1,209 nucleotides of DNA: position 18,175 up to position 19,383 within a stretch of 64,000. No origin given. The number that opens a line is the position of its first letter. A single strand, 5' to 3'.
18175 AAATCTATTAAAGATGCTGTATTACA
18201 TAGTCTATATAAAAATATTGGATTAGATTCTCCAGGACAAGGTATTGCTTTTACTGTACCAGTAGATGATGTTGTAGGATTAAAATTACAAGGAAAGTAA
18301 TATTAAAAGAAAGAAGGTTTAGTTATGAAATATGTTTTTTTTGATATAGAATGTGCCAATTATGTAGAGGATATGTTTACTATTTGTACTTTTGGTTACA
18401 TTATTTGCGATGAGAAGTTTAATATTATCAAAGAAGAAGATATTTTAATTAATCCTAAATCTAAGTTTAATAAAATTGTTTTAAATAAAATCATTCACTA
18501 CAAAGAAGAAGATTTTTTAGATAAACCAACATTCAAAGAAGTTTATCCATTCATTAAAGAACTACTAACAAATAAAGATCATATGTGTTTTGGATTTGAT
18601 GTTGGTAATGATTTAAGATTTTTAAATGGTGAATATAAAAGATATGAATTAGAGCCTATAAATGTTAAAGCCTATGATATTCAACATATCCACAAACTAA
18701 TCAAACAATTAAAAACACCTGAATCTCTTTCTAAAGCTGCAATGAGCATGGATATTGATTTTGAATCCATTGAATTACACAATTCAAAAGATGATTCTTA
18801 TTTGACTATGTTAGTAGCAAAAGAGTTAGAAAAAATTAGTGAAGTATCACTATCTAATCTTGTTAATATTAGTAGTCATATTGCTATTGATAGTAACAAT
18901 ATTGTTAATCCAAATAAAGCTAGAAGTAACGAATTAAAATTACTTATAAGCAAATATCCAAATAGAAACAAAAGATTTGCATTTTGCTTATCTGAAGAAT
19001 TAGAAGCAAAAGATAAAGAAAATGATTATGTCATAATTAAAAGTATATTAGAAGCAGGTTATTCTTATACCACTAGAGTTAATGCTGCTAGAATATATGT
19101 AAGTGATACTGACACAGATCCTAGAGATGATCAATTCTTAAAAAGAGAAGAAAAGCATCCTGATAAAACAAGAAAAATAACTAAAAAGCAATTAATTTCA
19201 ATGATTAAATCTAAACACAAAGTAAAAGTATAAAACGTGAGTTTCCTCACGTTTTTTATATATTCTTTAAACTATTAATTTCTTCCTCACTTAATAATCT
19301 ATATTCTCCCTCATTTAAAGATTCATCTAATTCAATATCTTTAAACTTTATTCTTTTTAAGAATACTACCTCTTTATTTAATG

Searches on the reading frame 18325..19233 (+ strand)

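Call 3: search_protein_families(library=pfam, proteins=[window:18325-19233:+], max_evalue=1)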
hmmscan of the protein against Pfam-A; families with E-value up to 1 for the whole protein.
window:18325-19233:+ (302 aa): 2 families
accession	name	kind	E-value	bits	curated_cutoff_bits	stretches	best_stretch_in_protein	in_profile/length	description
PF21762.3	DEDDh_C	-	4.1e-05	24.3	27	1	82-166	104-186/188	DNA polymerase III subunit epsilon-like, C-terminal domain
PF13482.12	RNase_H_2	-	0.28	11.6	22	0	46-147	41-118/165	RNase_H superfamily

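Call 4: search_protein_families(library=padloc, proteins=[window:18325-19233:+], max_evalue=1)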
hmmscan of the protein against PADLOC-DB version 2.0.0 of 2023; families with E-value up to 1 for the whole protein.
window:18325-19233:+ (302 aa): 2 families
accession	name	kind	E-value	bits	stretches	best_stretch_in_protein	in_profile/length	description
PDLC01247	DEDDh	-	2.2e-11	42.6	1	4-164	1-137/139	"CAS-I,CAS-II,CAS-III,CAS-IV,CAS-V,CAS-VI; associated"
PDLC05027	PDC-S48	-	2.4e-05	21.6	1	24-146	28-146/411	-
